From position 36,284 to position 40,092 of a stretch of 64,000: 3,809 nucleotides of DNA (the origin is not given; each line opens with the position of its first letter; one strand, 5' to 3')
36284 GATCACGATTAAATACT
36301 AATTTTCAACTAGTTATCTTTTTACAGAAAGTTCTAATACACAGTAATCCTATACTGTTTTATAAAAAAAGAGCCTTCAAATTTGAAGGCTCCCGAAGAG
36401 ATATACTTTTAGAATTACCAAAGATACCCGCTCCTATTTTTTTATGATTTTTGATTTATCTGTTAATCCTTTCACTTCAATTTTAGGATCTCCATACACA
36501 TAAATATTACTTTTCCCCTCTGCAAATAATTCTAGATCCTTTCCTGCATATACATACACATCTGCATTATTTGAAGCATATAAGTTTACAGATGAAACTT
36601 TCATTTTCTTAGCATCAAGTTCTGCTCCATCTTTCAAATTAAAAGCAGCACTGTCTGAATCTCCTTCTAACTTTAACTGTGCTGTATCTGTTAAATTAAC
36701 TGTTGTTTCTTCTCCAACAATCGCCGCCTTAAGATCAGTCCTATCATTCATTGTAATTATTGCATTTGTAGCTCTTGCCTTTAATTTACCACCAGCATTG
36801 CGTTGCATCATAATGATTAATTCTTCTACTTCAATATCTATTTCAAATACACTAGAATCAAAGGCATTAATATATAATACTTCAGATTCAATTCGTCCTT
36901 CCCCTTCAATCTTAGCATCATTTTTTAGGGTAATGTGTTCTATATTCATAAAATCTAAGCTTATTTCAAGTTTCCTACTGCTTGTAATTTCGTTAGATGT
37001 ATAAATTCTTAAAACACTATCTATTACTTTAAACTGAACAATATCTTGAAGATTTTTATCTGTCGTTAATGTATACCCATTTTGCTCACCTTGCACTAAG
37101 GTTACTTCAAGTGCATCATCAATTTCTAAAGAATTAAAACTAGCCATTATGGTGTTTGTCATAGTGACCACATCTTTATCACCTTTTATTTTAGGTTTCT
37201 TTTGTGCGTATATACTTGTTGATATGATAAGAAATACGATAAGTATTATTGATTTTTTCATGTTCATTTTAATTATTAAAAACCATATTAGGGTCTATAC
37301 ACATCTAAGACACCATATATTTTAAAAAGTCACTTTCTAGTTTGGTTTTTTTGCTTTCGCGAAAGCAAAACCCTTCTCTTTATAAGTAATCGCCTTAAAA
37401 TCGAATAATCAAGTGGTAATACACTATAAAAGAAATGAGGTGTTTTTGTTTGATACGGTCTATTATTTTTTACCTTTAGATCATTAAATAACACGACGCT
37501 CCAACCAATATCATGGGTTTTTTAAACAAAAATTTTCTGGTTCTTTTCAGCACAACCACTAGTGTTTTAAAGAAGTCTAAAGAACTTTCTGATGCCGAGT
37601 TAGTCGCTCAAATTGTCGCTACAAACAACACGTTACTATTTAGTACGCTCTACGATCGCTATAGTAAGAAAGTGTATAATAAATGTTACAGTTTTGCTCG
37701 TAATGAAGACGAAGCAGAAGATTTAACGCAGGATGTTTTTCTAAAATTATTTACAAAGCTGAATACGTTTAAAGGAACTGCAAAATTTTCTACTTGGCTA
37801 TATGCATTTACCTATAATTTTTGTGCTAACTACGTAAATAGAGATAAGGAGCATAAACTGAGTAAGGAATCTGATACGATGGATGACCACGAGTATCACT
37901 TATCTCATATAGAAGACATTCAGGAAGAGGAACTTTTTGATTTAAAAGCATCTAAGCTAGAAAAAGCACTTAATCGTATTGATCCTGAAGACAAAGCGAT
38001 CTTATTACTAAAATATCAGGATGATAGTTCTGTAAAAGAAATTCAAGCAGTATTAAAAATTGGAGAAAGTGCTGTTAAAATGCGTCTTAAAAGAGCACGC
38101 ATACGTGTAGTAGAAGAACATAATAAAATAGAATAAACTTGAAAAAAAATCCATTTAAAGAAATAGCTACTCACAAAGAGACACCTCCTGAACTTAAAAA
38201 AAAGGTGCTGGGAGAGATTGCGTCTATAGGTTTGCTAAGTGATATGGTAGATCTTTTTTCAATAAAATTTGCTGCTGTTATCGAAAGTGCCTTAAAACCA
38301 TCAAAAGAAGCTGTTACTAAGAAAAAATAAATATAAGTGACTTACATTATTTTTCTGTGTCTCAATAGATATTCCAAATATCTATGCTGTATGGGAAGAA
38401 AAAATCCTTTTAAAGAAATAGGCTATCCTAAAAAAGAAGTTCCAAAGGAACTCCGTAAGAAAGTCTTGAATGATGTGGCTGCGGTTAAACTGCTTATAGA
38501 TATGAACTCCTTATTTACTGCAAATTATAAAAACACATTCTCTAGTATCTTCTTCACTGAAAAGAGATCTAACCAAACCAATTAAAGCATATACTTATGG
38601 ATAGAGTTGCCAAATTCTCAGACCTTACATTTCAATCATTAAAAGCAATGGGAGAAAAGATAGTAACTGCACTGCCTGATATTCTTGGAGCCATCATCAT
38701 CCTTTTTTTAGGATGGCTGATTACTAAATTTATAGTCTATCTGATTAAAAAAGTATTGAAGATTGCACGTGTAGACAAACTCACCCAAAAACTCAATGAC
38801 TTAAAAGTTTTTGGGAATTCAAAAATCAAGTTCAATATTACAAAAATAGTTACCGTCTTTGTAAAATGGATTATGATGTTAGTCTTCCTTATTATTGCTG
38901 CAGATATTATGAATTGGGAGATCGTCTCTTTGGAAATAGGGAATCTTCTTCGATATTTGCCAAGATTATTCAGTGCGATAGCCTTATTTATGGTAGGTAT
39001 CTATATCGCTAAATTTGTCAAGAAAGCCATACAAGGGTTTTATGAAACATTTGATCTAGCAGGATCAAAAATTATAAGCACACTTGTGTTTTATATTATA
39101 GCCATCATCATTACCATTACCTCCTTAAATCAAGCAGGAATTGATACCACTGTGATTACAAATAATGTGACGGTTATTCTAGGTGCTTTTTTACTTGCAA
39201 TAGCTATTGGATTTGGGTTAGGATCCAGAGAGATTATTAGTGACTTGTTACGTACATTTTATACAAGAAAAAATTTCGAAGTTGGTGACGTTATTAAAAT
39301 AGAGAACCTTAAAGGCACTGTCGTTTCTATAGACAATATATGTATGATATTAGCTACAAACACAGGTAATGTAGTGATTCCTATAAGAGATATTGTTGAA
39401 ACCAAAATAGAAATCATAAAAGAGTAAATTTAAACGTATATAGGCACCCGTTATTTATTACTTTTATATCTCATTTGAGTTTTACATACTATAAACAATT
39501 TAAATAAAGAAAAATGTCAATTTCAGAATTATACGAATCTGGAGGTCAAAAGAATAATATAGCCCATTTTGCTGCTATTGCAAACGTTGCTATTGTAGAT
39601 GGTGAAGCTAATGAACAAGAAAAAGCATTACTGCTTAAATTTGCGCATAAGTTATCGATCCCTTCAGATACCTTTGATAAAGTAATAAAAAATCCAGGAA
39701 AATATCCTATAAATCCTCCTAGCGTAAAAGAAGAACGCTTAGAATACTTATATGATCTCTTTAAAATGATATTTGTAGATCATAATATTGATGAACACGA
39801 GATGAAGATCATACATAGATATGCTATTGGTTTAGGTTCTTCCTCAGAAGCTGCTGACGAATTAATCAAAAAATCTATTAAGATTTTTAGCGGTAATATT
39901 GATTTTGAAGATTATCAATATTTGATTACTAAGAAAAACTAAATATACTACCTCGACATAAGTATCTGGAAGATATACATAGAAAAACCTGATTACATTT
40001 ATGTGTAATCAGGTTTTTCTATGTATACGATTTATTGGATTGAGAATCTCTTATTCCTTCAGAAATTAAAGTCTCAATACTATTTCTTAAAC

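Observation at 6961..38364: Clustered ECF-sigma regulon defined by nine oriented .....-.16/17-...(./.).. promoters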

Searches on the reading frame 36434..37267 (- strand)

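Call 4: search_protein_families(library=pfam, proteins=[window:36434-37267:-])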
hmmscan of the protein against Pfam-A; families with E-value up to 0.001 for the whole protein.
window:36434-37267:- (277 aa): 1 family
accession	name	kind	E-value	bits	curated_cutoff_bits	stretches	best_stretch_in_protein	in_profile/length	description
PF10988.14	DUF2807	-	1.7e-29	103.3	24.2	2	44-181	2-139/181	Putative auto-transporter adhesin, head GIN domain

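Call 24: search_protein_families(library=ncbifam, proteins=[window:36434-37267:-], max_evalue=0.01)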
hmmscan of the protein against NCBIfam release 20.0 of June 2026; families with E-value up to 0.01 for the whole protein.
window:36434-37267:- (277 aa): 0 families

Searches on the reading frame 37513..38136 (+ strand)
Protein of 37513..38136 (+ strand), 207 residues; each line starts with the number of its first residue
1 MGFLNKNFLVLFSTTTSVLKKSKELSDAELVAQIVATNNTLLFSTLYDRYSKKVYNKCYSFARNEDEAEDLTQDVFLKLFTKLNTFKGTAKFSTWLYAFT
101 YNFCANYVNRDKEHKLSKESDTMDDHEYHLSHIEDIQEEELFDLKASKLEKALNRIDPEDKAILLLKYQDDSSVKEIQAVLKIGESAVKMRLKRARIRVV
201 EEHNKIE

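Call 4: search_protein_families(library=pfam, proteins=[window:37513-38136:+])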
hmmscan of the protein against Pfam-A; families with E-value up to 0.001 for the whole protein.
window:37513-38136:+ (207 aa): 3 families
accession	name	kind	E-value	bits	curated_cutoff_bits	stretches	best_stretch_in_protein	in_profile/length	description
PF04542.20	Sigma70_r2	-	1.6e-14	53.9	24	1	46-111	1-68/71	Sigma-70 region 2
PF08281.18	Sigma70_r4_2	-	1.7e-10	40.8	25.7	1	148-197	3-52/54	Sigma-70, region 4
PF04545.22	Sigma70_r4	-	3.6e-05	23.6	24.1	1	152-196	1-45/50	Sigma-70, region 4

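Call 12: find_homologous_proteins(query=window:37513-38136:+)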
Query window:37513-38136:+ (207 aa): 4346 proteins with E <= 0.001 among 4914 candidates; the best 120 are listed.
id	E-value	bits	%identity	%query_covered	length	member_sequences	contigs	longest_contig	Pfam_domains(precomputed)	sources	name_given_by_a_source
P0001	1.4e-127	441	100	100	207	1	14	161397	PF04542.21,PF08281.19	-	-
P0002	1.3e-104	366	83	100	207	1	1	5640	PF04542.21,PF08281.19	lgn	-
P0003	3.1e-104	364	81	100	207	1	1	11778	PF04542.21,PF08281.19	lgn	-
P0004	6.7e-103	360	81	100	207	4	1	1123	PF04542.21,PF08281.19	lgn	-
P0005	9.8e-103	360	80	100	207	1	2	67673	PF04542.21,PF08281.19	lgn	-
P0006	1.7e-102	359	81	100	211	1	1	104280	PF04542.21,PF08281.19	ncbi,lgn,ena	-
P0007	2.7e-102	358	80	100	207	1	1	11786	PF04542.21,PF08281.19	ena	-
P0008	5.6e-102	357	80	100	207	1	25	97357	PF04542.21,PF08281.19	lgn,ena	-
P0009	2.1e-101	355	80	100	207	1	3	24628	PF04542.21,PF08281.19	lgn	-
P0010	3.7e-98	345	76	100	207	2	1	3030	PF04542.21,PF08281.19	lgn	-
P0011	1.5e-97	343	76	100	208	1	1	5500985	PF04542.21,PF08281.19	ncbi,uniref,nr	ncbi:ECF RNA polymerase sigma factor SigW [Kordia antarctica]|uniref:ECF RNA polymerase sigma factor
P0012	2.5e-96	339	76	100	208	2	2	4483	PF04542.21,PF08281.19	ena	-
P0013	2.1e-94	332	72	100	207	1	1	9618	PF04542.21,PF08281.19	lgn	-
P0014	4.0e-94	331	74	100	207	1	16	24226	PF04542.21,PF08281.19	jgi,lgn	jgi:RNA polymerase sigma factor (sigma-70 family)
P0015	1.1e-93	330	72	100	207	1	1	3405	PF04542.21,PF08281.19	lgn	-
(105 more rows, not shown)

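Call 14: find_related_loci(query=A1, collection=genome_contigs, flank=10000)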
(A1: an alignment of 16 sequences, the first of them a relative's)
Query A1 (207 aa) in genome_contigs; peptide patterns used: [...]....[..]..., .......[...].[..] (x = any residue, [..] = any of these).
599 stretches matched a pattern (row limit reached: there are more); 572 encode a relative of the query (tblastn E <= 1e-3); the best 80 are kept; 80 distinct loci.
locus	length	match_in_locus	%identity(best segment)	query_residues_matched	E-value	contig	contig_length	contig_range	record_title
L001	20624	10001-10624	71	1-207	1e-98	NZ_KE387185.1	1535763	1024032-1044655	Aquimarina latercula DSM 2041 H526DRAFT_scaffold00001.1, whole genome shotgun sequence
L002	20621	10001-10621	71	1-207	2e-98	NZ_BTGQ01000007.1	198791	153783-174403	Croceitalea sp. MTPC5 Contig07, whole genome shotgun sequence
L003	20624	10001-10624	69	1-207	2e-95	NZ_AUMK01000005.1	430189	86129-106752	Aquimarina latercula DSM 2041 H526DRAFT_scaffold00004.4_C, whole genome shotgun sequence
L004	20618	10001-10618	70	1-206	2e-94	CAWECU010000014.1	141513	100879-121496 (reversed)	MAG: uncultured Flavobacteriaceae bacterium isolate MFD03551.bin.2.14 genome assembly, contig: contig_51028, whole genom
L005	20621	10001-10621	65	1-206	6e-90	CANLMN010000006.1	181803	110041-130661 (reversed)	uncultured Aquimarina sp. isolate 664.fasta genome assembly, contig: NODE_6, whole genome shotgun sequence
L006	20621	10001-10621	64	1-207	3e-87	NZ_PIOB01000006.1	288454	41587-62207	Arenibacter hampyeongensis strain JCM 17788 contig6, whole genome shotgun sequence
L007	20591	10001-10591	66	8-204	5e-87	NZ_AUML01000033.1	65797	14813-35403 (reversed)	Aquimarina muelleri DSM 19832 H527DRAFT_scaffold00029.29_C, whole genome shotgun sequence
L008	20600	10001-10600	65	8-207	9e-87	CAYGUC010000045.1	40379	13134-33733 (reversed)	MAG TPA_asm: uncultured Flavobacteriaceae bacterium isolate ERP117304_co3_276 genome assembly, contig: NODE_1478_length_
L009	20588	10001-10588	64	8-204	8e-80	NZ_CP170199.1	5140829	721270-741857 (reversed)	Aquimarina sp. SS2-1 chromosome, complete genome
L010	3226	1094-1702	62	7-206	6e-80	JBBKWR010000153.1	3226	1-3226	MAG: Flavobacteriaceae bacterium isolate metabat_bins.260 k119_933424, whole genome shotgun sequence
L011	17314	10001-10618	60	3-206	1e-78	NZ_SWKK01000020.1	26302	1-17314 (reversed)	Flavobacterium sp. ASW18X Scaffold12_1, whole genome shotgun sequence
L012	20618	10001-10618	61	1-205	3e-78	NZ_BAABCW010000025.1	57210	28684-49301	Aquimarina addita strain JCM 17106 sequence25, whole genome shotgun sequence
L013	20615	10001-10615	58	3-207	1e-77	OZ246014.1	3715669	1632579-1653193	MAG: Croceivirga sp. isolate 5c42355b-214f-460b-bc36-9640d60be6b8 genome assembly, chromosome: 1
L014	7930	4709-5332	59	1-207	1e-77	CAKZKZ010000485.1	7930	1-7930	MAG TPA_asm: uncultured Dokdonia sp. isolate ERR2094173_bin.100_CONCOCT_v1.1_MAG genome assembly, contig: ERZ650163.4339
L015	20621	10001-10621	60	3-207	4e-77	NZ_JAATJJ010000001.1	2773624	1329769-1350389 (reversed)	Saonia flava strain DSM 29762 Ga0373348_01, whole genome shotgun sequence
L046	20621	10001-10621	57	3-207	5e-73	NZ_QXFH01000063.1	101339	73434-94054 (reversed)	Flagellimonas lutimaris strain KCTC 22173 382, whole genome shotgun sequence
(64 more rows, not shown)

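Call 24: search_protein_families(library=ncbifam, proteins=[window:37513-38136:+], max_evalue=0.01)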
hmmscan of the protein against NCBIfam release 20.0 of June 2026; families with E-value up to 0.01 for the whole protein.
window:37513-38136:+ (207 aa): 89 families (the best 25 are shown)
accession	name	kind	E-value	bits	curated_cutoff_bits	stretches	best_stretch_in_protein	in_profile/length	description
NF007222.0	PRK09640.1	equivalog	4.2e-29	101.4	194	1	22-199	5-178/188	RNA polymerase sigma factor SigX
TIGR02937.1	sigma70-ECF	superfamily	4.6e-27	94.7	42.9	1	43-199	3-161/165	sigma-70 family RNA polymerase sigma factor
NF006930.0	PRK09415.1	subfamily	9.4e-27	94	198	1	37-199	12-171/179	RNA polymerase factor sigma C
NF009171.0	PRK12518.1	equivalog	1e-26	93.9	208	1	17-198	4-179/191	RNA polymerase sigma factor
NF007223.0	PRK09641.1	equivalog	1.2e-26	93.7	209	1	37-197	14-178/187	RNA polymerase sigma factor SigW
NF009166.1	PRK12513.1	equivalog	3.8e-25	88.7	206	1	22-199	4-182/193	RNA polymerase sigma factor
NF008888.0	PRK11922.1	equivalog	9.8e-25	87.5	204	1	20-197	10-190/231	RNA polymerase sigma factor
TIGR02948.1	SigW_bacill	equivalog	1.7e-23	83.6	243.1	1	38-197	15-178/187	RNA polymerase sigma factor SigW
TIGR02985.1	Sig70_bacteroi1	subfamily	2e-23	83.4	126.4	1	43-196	3-155/162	RNA polymerase sigma-70 factor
NF058625.1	sigma_PG0214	equivalog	2.5e-23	82.6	130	1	43-206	6-164/170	GFO_1088 family ECF-type sigma factor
NF004113.0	PRK05602.1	equivalog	3.9e-23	82.2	208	1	19-198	24-196/211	RNA polymerase sigma factor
TIGR02952.1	Sig70_famx2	equivalog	2.4e-22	79.6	206.45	1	39-195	9-162/170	ECF subfamily RNA polymerase sigma factor, BldN family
TIGR02950.1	SigM_subfam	subfamily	2.4e-22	79.5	147.95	1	46-199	5-154/159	RNA polymerase sigma factor, SigM family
NF007225.0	PRK09643.1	equivalog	1.8e-21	76.8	190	1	21-202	8-181/204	RNA polymerase sigma factor SigM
NF009168.0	PRK12515.1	subfamily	4.3e-21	75.2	236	1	23-201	5-177/189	RNA polymerase sigma factor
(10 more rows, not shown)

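Call 34: find_encoding_contigs(protein=P0006, flank=10000, max_places=2)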
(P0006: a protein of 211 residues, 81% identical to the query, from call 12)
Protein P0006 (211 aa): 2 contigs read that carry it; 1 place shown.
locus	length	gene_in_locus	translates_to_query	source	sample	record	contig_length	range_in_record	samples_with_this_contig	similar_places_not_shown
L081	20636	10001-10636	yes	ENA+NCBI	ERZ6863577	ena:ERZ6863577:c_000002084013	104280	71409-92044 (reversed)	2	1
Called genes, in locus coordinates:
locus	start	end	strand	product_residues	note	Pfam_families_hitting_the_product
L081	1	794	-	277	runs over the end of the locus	PF00520:Ion_trans, PF07885:Ion_trans_2, PF24463:DUF7577 (faint)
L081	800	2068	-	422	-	PF00999:Na_H_Exchanger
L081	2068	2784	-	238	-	-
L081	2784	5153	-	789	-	-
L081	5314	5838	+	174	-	PF00924:MS_channel_2nd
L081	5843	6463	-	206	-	PF04542:Sigma70_r2, PF08281:Sigma70_r4_2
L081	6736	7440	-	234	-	PF00027:cNMP_binding, PF13545:HTH_Crp_2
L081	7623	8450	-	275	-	PF10988:DUF2807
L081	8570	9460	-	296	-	PF25539:Bestrophin_2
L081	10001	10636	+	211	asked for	PF04542:Sigma70_r2, PF08281:Sigma70_r4_2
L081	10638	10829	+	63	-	-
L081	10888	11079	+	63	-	-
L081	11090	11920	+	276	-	PF05552:MS_channel_1st_1, PF00924:MS_channel_2nd (weak)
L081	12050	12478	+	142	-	PF05099:TerB (faint)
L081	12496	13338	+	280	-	-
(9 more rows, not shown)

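Call 35: find_encoding_contigs(protein=P0011, flank=10000, max_places=2)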
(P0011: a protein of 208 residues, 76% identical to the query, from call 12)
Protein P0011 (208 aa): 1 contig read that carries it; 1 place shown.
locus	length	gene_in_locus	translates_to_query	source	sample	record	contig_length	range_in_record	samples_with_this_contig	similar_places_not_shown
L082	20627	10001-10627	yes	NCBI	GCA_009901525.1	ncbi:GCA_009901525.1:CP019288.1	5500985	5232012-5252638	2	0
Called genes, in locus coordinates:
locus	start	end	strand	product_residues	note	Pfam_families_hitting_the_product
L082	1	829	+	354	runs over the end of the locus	PF01544:CorA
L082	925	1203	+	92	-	-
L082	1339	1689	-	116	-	-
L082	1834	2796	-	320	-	PF24827:AstE_AspA_cat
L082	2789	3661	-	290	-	PF18030:Rimk_N, PF14397:ATPgrasp_ST (faint), PF02655:ATP-grasp_3, PF08443:RimK, PF02955:GSH-S_ATP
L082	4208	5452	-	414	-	PF00999:Na_H_Exchanger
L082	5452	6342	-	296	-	PF00924:MS_channel_2nd (weak)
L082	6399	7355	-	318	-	PF01699:Na_Ca_ex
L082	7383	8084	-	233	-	-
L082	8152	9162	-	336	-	PF01595:CNNM, PF00571:CBS (weak)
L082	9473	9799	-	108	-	-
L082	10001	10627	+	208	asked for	PF04542:Sigma70_r2, PF08281:Sigma70_r4_2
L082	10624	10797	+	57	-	-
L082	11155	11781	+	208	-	-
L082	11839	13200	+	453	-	PF06580:His_kinase, PF13239:2TM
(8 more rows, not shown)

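Call 36: find_encoding_contigs(protein=P0008, flank=10000, max_places=2)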
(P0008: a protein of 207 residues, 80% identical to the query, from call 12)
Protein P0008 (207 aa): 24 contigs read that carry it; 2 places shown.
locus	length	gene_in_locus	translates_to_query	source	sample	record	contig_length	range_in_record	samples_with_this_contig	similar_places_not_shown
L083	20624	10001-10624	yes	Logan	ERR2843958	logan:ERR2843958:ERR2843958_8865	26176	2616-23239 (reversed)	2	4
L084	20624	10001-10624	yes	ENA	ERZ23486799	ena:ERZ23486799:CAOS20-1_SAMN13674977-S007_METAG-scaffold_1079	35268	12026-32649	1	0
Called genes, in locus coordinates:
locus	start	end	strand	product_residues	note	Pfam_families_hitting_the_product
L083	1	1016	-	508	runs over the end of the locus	PF00583:Acetyltransf_1 (weak), PF00795:CN_hydrolase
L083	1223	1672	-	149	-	-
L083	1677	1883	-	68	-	PF06305:LapA_dom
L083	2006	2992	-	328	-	PF24827:AstE_AspA_cat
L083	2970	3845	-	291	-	PF18030:Rimk_N, PF14397:ATPgrasp_ST (faint), PF02655:ATP-grasp_3, PF08443:RimK, PF02955:GSH-S_ATP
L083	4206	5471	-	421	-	PF00999:Na_H_Exchanger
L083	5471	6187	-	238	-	-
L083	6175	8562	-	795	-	PF13173:AAA_14 (weak)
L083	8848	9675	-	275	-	PF10988:DUF2807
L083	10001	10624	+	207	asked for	PF04542:Sigma70_r2, PF08281:Sigma70_r4_2 (weak)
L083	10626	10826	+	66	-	-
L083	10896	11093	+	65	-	-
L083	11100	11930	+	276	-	PF05552:MS_channel_1st_1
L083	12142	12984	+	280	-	-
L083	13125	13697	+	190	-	-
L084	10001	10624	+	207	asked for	PF04542:Sigma70_r2, PF08281:Sigma70_r4_2 (weak)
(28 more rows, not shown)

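Call 45: search_solved_structures(query=window:37513-38136:+, max_evalue=0.00001)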
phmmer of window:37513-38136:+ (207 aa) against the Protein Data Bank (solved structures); distinct sequences matched with E-value up to 0.00001: 15.
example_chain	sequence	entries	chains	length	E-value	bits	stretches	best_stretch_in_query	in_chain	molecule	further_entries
5wuq_A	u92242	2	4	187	3.9e-17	65.8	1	42-197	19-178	ECF RNA polymerase sigma factor SigW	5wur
6in7_B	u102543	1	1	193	1.8e-12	50.6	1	27-198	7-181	RNA polymerase sigma-H factor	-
8z6g_B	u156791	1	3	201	1.9e-12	50.4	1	27-198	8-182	RNA polymerase sigma factor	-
6jbq_F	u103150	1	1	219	3.1e-12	49.8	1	19-199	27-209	ECF RNA polymerase sigma-E factor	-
1or7_A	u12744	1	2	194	4.6e-12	49.2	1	22-199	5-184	RNA polymerase sigma-E factor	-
9m9d_F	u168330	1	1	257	4.7e-10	42.7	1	45-197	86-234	ECF RNA polymerase sigma factor SigE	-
9m9e_F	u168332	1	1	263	5e-10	42.6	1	45-197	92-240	ECF RNA polymerase sigma factor SigE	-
9m98_F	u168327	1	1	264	5.1e-10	42.6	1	45-197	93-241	ECF RNA polymerase sigma factor SigE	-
6dxo_A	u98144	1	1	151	2.5e-09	40.3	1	41-108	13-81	RNA polymerase ECF-subfamily sigma factor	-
2mao_A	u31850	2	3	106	2e-08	37.4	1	22-109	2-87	RNA polymerase sigma factor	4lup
2map_A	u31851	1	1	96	2.3e-08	37.2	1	22-108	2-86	RNA polymerase sigma factor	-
7qh5_A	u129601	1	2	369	2.7e-08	36.9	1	31-109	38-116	RNA polymerase sigma factor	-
5or5_A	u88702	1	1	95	4.3e-08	36.3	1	22-108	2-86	ECF RNA polymerase sigma-E factor,ECF RNA polymerase sigma factor SigW,ECF RNA polymerase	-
4cxf_A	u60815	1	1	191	1.3e-06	31.5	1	27-199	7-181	RNA POLYMERASE SIGMA FACTOR CNRH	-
5uxx_A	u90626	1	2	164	2.7e-06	30.4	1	60-201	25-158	RNA polymerase sigma factor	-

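Call 70: search_protein_families(library=pfam, proteins=[L046:11752-12300:+, L046:9218-9907:-, L046:12439-13971:-, L046:10848-11675:+], max_evalue=0.01)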
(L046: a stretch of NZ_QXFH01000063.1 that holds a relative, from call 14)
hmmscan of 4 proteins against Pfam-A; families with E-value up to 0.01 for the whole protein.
L046:11752-12300:+ (182 aa): 1 family
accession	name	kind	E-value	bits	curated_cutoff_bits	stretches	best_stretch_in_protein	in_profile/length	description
PF00574.28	CLP_protease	-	6.1e-69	232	20.2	1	7-181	4-179/182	Clp protease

L046:9218-9907:- (229 aa): 0 families

L046:12439-13971:- (510 aa): 1 family
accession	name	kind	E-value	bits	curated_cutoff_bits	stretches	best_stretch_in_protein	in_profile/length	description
PF04244.19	DPRP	-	3.3e-79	266.3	22.1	1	6-224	2-224/224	Deoxyribodipyrimidine photo-lyase-related protein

L046:10848-11675:+ (275 aa): 1 family
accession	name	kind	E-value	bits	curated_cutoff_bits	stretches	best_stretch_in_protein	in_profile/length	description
PF05552.17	MS_channel_1st_1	-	1.1e-19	70.5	22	2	14-61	2-49/50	Mechanosensitive ion channel, conserved TM helix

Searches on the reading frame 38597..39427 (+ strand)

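Call 4: search_protein_families(library=pfam, proteins=[window:38597-39427:+])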
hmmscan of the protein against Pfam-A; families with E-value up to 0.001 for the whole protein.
window:38597-39427:+ (276 aa): 2 families
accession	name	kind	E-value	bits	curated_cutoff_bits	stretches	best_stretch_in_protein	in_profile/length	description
PF05552.17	MS_channel_1st_1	-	7.3e-18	64.6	22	2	13-61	1-49/50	Mechanosensitive ion channel, conserved TM helix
PF00924.24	MS_channel_2nd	-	7.2e-06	26.5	20.2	1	221-272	12-64/68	Mechanosensitive ion channel, beta-domain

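Call 52: search_protein_families(library=ncbifam, proteins=[window:38597-39427:+], max_evalue=0.00001)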
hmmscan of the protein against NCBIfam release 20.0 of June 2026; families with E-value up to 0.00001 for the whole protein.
window:38597-39427:+ (276 aa): 2 families
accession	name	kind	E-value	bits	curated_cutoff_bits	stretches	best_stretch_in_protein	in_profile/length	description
NF033912.1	msc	subfamily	2.5e-20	73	100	1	16-212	173-363/365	mechanosensitive ion channel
NF047602.1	MscsSHelicob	equivalog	3.6e-11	43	400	1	124-271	13-155/260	small-conductance mechanosensitive channel MscS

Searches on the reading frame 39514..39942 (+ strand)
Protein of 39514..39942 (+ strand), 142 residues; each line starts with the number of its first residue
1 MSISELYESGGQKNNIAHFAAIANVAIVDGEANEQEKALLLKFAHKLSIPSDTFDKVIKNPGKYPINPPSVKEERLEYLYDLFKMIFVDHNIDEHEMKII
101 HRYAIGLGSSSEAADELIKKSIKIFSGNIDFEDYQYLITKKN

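Call 7: search_protein_families(library=pfam, proteins=[window:39514-39942:+])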
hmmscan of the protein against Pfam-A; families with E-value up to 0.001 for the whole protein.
window:39514-39942:+ (142 aa): 1 family
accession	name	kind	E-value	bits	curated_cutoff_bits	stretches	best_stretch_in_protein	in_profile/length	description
PF05099.18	TerB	-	5.2e-07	30.4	24.4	0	21-56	80-115/118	Tellurite resistance protein TerB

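Call 24: search_protein_families(library=ncbifam, proteins=[window:39514-39942:+], max_evalue=0.01)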
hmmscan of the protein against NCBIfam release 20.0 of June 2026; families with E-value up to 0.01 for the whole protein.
window:39514-39942:+ (142 aa): 1 family
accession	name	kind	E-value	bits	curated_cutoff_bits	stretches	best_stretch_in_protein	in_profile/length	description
NF006948.0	PRK09430.1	equivalog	4.7e-05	23.1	162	0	23-60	137-174/267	co-chaperone DjlA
